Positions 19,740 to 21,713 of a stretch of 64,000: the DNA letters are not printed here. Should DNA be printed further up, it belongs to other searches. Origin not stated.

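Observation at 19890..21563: CHAP peptidoglycan hydrolase fused to a seven-blade lectin-like beta-propeller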

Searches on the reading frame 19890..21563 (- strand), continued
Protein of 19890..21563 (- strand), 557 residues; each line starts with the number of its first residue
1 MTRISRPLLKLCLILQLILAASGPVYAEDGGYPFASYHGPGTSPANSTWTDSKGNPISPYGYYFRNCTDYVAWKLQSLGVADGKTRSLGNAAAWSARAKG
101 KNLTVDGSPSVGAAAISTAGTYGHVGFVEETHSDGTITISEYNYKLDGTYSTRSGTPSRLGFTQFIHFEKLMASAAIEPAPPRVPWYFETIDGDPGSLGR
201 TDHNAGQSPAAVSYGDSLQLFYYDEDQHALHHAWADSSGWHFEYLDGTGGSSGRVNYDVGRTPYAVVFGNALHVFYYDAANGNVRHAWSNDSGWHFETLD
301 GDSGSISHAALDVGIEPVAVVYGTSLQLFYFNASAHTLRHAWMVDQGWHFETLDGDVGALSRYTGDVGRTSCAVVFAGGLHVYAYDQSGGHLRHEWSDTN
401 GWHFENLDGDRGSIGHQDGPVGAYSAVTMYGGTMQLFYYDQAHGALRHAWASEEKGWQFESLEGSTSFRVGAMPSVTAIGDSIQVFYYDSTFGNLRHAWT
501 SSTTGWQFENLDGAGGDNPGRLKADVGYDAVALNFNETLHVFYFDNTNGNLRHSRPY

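Call 91: search_protein_families(library=pfam, proteins=[L004:4851-6353:+, L005:4959-6938:+, L007:4926-6548:+, L015:4926-6506:+, L016:1184-2491:+, L022:4974-6278:+, L024:4932-6242:+, L026:4926-6404:+, L032:4791-6284:+, L033:4911-6719:+], max_evalue=0.001)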
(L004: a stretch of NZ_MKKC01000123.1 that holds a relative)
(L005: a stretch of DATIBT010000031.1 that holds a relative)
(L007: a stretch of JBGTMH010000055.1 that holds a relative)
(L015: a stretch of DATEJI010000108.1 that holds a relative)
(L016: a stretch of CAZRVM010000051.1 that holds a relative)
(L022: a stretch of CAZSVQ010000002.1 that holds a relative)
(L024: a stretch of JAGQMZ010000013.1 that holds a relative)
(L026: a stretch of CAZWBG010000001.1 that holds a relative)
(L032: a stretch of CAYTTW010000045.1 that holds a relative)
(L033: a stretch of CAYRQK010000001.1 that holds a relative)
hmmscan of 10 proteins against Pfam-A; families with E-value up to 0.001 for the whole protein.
L004:4851-6353:+ (501 aa): 4 families
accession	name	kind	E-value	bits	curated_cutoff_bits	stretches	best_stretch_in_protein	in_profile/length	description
PF05257.22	CHAP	-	8.1e-18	65.1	26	1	82-170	2-81/81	CHAP domain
PF13517.12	FG-GAP_3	-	3e-14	53.8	26.9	3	261-320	1-61/61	FG-GAP-like repeat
PF01839.29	FG-GAP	-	3.7e-13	49.5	22.1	0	258-278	6-26/37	FG-GAP repeat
PF12256.14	TcdB_toxin_midN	-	3.6e-05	23.6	24.8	0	307-326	32-51/181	Insecticide toxin TcdB middle/N-terminal region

L005:4959-6938:+ (660 aa): 1 family
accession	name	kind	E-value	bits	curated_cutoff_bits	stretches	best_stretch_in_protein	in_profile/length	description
PF05257.22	CHAP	-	1.8e-17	64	26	1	64-148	3-81/81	CHAP domain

L007:4926-6548:+ (541 aa): 3 families
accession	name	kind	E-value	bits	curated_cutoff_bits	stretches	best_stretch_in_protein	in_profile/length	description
PF05257.22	CHAP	-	1.5e-16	61.1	26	1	91-174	4-81/81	CHAP domain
PF13517.12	FG-GAP_3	-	7.6e-07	30.1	26.9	0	229-290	1-60/61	FG-GAP-like repeat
PF01839.29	FG-GAP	-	8.8e-07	29.1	22.1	0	440-452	7-19/37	FG-GAP repeat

L015:4926-6506:+ (527 aa): 2 families
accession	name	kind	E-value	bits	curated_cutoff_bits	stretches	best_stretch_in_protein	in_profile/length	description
PF05257.22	CHAP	-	3.8e-20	72.6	26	1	116-201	3-81/81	CHAP domain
PF13517.12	FG-GAP_3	-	0.00054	20.9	26.9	1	294-361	2-60/61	FG-GAP-like repeat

L016:1184-2491:+ (436 aa): 2 families
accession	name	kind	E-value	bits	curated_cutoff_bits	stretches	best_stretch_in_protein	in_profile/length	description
PF05257.22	CHAP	-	1.1e-12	48.7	26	1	75-155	4-81/81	CHAP domain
PF01453.30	B_lectin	-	1.5e-08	35.6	32.4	0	226-282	15-75/105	D-mannose binding lectin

L022:4974-6278:+ (435 aa): 2 families
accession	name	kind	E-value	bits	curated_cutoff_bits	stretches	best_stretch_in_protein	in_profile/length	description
PF05257.22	CHAP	-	2.8e-15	57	26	1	72-153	3-81/81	CHAP domain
PF01453.30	B_lectin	-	6.5e-08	33.5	32.4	0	225-282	14-75/105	D-mannose binding lectin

L024:4932-6242:+ (437 aa): 2 families
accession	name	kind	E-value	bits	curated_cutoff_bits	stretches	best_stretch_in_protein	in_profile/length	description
PF05257.22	CHAP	-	1.9e-13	51.1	26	1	73-153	4-81/81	CHAP domain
PF01453.30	B_lectin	-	1.6e-11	45.1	32.4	0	224-281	14-75/105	D-mannose binding lectin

L026:4926-6404:+ (493 aa): 3 families
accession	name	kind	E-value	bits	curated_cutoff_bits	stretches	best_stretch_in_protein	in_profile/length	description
PF13517.12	FG-GAP_3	-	3.4e-20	72.8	26.9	3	219-283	1-59/61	FG-GAP-like repeat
PF05257.22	CHAP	-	5.3e-16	59.3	26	1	82-169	3-81/81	CHAP domain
PF01839.29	FG-GAP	-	8.4e-12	45.1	22.1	0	379-402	7-36/37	FG-GAP repeat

L032:4791-6284:+ (498 aa): 1 family
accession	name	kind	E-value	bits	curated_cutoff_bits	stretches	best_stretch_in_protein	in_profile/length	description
PF05257.22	CHAP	-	1.5e-17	64.3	26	1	110-189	3-81/81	CHAP domain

L033:4911-6719:+ (603 aa): 3 families
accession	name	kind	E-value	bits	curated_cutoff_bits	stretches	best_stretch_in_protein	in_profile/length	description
PF05257.22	CHAP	-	8.8e-14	52.2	26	1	115-204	3-81/81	CHAP domain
PF01839.29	FG-GAP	-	1.4e-07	31.6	22.1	0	312-328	5-21/37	FG-GAP repeat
PF13517.12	FG-GAP_3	-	1.1e-06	29.6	26.9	0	431-475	1-39/61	FG-GAP-like repeat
